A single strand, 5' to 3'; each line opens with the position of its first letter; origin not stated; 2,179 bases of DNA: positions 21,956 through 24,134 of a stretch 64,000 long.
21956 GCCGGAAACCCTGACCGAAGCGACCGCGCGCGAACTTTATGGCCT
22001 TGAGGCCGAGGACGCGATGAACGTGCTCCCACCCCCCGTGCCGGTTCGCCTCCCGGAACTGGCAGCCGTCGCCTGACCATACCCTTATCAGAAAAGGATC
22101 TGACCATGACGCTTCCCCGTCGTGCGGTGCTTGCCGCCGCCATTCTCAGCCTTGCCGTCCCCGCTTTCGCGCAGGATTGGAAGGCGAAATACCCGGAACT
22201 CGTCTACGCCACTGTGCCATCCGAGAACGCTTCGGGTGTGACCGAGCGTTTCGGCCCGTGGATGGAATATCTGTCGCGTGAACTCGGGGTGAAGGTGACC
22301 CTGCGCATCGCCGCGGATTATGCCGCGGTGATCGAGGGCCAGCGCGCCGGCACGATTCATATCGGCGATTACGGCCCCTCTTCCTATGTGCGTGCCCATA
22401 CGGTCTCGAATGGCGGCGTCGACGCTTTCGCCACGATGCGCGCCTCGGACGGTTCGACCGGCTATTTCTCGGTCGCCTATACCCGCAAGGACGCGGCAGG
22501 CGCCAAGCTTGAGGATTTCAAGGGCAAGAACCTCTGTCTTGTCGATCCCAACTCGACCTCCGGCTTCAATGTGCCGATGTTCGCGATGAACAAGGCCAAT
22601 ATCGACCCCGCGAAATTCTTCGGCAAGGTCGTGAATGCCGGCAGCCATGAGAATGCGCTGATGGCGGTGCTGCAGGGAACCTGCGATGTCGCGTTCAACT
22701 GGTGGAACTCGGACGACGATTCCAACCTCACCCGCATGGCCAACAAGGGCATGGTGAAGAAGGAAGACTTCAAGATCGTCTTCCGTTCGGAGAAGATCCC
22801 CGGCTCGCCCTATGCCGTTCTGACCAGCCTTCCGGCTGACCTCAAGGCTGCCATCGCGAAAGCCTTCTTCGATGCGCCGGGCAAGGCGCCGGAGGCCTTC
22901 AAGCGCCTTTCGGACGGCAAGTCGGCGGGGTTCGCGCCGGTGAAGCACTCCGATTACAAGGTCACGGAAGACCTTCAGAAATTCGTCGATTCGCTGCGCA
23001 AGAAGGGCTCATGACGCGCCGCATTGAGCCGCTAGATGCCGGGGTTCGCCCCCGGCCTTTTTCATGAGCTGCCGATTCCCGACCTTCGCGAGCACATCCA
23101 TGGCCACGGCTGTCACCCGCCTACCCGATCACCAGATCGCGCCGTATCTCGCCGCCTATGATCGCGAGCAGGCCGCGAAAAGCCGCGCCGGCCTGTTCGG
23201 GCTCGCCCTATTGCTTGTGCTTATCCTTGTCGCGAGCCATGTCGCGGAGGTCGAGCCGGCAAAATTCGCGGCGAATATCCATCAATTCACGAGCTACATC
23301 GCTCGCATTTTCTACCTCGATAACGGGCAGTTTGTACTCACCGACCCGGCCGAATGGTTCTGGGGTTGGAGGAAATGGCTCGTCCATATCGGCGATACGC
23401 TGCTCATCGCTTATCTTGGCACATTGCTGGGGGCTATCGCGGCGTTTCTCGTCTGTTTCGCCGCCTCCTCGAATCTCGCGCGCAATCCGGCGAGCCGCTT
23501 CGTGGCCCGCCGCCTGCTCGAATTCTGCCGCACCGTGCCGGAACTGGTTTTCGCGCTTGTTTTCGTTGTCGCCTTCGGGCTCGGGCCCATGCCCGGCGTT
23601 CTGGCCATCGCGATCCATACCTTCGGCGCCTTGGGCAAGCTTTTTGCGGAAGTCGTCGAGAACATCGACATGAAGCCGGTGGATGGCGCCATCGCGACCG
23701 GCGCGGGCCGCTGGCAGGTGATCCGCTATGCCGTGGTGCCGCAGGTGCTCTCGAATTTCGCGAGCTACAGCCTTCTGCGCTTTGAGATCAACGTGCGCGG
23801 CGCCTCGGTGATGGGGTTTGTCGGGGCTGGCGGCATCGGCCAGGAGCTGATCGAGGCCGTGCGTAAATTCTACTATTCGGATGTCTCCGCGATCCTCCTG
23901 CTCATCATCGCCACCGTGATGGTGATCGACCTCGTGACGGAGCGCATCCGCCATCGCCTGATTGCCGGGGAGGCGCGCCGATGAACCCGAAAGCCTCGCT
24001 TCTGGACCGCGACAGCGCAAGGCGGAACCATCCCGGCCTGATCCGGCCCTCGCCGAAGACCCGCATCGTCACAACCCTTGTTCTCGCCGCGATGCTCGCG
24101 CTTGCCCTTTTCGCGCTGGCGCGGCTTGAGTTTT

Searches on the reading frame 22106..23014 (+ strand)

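Call 106: search_protein_families(library=pfam, proteins=[window:22106-23014:+], max_evalue=0.00001)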
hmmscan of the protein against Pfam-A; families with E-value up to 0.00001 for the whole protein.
window:22106-23014:+ (302 aa): 1 family
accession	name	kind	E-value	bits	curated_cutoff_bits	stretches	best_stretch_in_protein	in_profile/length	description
PF12974.12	Phosphonate-bd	-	8.6e-61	205.8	27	1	35-284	2-242/242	ABC transporter, phosphonate, periplasmic substrate-binding protein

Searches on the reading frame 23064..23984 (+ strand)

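Call 106: search_protein_families(library=pfam, proteins=[window:23064-23984:+], max_evalue=0.00001)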
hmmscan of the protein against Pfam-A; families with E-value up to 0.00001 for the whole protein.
window:23064-23984:+ (306 aa): 1 family
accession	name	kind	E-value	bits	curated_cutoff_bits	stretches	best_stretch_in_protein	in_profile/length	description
PF00528.27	BPD_transp_1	-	2.5e-22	79.9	26.4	1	119-297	1-176/184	Binding-protein-dependent transport system inner membrane component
